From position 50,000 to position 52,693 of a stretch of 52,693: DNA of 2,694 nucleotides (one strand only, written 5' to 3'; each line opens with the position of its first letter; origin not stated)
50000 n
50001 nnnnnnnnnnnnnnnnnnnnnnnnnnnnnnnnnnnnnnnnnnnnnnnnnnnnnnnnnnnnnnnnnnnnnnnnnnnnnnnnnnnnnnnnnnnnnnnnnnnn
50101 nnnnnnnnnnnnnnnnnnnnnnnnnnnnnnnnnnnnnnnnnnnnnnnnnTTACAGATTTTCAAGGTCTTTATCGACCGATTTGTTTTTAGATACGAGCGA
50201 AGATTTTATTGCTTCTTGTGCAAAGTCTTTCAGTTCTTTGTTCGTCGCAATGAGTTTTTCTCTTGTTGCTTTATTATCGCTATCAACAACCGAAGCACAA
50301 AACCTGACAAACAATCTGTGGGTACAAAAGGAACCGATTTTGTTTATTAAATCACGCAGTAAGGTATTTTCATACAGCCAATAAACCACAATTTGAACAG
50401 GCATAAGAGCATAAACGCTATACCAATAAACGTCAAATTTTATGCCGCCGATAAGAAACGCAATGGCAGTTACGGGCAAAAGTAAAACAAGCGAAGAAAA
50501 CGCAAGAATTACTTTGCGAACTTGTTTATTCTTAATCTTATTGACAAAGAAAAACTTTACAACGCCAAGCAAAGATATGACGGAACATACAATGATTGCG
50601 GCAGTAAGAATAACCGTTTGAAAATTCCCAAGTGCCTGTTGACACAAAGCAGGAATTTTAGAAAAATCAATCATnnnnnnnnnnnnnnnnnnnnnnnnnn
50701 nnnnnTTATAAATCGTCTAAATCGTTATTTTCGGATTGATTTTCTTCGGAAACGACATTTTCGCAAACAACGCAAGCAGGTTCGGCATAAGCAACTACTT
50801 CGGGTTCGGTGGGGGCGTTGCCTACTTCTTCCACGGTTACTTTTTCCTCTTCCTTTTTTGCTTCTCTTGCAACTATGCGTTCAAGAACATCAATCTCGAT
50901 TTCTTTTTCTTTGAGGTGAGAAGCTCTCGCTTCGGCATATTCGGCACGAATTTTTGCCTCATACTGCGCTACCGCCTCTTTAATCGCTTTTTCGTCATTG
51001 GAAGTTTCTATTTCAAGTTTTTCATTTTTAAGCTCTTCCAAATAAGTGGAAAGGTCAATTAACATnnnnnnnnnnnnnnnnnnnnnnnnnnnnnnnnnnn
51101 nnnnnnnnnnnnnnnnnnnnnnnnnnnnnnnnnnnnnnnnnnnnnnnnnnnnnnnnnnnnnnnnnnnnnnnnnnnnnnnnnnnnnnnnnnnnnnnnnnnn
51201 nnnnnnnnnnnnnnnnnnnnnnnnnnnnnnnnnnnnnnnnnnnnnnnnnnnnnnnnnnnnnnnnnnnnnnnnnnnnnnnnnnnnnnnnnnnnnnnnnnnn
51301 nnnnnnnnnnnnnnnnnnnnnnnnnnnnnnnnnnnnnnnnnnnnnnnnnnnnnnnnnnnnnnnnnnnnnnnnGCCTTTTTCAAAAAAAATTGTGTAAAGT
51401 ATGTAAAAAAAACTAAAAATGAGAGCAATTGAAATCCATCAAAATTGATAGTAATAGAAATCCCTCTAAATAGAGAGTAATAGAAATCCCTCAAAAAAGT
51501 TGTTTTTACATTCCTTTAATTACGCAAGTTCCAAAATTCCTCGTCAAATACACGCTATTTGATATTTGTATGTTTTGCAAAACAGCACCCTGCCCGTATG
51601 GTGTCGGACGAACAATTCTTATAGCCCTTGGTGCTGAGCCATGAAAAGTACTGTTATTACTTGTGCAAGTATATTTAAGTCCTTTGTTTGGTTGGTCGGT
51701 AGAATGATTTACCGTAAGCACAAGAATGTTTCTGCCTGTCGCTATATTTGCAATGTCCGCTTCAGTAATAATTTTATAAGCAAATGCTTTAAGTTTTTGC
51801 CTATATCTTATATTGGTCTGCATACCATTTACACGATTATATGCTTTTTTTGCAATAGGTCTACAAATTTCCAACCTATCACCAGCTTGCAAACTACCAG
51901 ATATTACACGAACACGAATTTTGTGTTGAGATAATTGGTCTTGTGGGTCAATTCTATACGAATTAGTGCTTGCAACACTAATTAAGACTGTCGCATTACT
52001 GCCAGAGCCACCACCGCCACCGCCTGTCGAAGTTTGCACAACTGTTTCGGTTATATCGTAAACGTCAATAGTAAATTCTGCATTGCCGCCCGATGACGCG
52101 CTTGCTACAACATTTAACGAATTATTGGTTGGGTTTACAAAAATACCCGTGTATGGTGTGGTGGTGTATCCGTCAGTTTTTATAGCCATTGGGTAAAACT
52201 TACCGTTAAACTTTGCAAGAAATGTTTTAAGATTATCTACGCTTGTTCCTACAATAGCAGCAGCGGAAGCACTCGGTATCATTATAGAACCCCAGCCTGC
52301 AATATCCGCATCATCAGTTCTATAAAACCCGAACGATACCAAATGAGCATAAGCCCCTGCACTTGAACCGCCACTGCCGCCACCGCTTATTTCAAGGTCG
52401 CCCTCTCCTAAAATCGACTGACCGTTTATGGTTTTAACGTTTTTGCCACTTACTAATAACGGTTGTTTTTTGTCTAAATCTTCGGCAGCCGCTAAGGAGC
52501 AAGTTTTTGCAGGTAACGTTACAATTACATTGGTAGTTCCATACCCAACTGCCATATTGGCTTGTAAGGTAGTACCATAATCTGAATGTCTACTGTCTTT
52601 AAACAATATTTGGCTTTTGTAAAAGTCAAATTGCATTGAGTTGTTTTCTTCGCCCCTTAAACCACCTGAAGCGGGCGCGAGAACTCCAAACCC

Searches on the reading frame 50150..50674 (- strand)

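Call 6: search_protein_families(library=phrogs, proteins=[window:50150-50674:-], max_evalue=0.1)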
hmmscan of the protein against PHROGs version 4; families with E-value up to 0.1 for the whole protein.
window:50150-50674:- (174 aa): 1 family
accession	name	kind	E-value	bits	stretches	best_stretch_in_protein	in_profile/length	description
phrog_31384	-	unknown function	0.0067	17.6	0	13-49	7-43/77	-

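Call 69: search_protein_families(library=pfam, proteins=[window:50150-50674:-], max_evalue=0.01)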
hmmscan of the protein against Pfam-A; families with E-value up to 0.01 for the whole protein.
window:50150-50674:- (174 aa): 0 families

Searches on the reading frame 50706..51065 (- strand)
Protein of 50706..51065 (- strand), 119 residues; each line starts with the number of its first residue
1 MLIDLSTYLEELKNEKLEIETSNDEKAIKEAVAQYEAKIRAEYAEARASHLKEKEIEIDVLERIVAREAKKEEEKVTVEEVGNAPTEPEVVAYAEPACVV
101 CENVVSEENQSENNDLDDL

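Call 6: search_protein_families(library=phrogs, proteins=[window:50706-51065:-], max_evalue=0.1)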
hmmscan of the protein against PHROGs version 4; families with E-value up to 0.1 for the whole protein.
window:50706-51065:- (119 aa): 0 families

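Call 69: search_protein_families(library=pfam, proteins=[window:50706-51065:-], max_evalue=0.01)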
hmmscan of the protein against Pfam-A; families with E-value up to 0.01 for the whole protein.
window:50706-51065:- (119 aa): 1 family
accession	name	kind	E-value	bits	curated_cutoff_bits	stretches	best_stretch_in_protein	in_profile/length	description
PF25683.1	URGCP_GTPase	-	0.0029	16.8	55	1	5-78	15-88/396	URGCP-like GTPase domain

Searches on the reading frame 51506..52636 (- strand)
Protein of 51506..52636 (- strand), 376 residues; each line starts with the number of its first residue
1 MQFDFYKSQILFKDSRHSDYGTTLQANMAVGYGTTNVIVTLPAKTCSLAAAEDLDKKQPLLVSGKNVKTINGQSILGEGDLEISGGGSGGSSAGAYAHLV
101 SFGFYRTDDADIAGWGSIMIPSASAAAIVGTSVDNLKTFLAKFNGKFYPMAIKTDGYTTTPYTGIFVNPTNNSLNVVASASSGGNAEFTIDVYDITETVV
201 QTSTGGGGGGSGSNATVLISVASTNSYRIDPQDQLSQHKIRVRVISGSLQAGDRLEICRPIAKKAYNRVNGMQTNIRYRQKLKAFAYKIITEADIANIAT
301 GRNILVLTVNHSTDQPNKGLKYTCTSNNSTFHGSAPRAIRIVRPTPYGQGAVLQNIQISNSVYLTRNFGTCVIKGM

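Call 6: search_protein_families(library=phrogs, proteins=[window:51506-52636:-], max_evalue=0.1)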
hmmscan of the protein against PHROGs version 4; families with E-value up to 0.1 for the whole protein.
window:51506-52636:- (376 aa): 1 family
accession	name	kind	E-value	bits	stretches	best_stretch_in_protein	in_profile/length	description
phrog_16348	-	unknown function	2.5e-05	23.7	1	52-86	231-265/818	-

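Call 20: search_protein_families(library=pfam, proteins=[window:51506-52636:-], max_evalue=0.001)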
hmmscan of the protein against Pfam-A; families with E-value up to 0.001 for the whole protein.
window:51506-52636:- (376 aa): 0 families
